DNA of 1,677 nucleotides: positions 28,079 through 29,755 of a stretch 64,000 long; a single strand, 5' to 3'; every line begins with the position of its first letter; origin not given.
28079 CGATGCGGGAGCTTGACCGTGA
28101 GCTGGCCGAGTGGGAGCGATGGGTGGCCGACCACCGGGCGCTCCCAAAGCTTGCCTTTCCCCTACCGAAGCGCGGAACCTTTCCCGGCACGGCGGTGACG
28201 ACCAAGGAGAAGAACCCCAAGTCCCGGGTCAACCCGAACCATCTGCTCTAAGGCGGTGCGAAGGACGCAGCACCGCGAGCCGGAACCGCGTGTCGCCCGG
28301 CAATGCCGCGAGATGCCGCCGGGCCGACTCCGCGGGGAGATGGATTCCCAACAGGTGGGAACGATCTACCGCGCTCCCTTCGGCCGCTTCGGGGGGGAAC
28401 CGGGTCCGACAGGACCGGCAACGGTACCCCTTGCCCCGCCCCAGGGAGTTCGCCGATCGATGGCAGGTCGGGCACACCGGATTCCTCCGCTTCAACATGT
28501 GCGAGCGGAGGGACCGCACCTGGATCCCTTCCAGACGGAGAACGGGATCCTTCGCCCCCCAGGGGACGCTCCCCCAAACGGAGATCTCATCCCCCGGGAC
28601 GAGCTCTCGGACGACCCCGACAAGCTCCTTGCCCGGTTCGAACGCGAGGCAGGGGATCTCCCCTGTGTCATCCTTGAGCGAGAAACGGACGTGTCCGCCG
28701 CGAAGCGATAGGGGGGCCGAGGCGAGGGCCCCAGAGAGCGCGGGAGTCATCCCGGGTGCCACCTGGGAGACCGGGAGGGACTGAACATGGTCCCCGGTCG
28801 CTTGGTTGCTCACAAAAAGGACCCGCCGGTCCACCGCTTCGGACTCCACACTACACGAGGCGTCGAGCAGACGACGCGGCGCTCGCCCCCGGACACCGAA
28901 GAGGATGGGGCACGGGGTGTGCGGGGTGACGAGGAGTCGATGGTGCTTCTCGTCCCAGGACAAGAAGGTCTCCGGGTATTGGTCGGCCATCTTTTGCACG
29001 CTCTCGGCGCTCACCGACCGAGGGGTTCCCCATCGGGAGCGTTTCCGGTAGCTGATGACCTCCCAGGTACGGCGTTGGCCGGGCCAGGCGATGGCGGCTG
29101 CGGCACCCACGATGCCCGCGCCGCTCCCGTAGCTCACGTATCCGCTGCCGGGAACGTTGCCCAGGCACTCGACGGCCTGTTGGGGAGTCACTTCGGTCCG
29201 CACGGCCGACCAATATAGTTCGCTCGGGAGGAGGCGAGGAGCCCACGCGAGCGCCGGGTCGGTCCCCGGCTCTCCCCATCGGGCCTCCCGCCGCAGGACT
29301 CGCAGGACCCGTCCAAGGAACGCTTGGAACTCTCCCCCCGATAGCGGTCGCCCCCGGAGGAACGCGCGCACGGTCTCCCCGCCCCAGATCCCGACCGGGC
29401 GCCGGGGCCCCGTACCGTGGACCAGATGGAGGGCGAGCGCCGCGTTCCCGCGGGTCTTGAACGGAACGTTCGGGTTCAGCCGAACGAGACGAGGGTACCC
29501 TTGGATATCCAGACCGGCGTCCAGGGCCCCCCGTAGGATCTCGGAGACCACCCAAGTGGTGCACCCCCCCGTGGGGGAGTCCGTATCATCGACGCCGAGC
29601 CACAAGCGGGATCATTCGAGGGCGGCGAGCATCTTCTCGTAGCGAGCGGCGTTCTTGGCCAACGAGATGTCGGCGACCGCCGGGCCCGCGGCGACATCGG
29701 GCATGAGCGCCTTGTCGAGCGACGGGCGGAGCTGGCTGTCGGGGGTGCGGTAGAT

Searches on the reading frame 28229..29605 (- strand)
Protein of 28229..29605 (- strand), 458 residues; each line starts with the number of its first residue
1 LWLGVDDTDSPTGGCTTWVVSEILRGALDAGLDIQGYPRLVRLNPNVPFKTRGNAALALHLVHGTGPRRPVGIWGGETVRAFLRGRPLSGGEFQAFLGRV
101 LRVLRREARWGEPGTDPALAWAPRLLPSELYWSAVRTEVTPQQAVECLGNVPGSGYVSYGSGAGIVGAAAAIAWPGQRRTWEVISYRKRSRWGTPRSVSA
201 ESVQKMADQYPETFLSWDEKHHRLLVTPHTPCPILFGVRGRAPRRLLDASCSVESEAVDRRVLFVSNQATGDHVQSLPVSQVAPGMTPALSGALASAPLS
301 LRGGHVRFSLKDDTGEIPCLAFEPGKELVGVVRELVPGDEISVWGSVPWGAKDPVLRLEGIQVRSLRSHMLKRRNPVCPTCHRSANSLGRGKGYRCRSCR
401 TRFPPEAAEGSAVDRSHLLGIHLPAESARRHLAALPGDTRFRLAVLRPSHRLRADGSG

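Call 95: search_protein_families(library=pfam, proteins=[window:28229-29605:-], max_evalue=0.0001)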
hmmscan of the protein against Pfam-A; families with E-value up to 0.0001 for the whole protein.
window:28229-29605:- (458 aa): 4 families
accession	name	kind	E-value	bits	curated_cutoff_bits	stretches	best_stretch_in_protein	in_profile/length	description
PF08489.16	TiaS_FLD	-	6.8e-33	113.7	21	1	162-273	1-116/116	TiaS FLD domain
PF22641.2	TiaS_TCKD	-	9.8e-30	104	27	1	2-148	1-144/156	TiaS TCKD domain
PF23783.1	Zn_ribbon_TiaS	-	1.9e-10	40.7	27.3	1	375-402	1-28/41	TiaS C-terminal zinc ribbon domain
PF01336.31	tRNA_anti-codon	-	5e-05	23.6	27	1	302-347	14-57/75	OB-fold nucleic acid binding domain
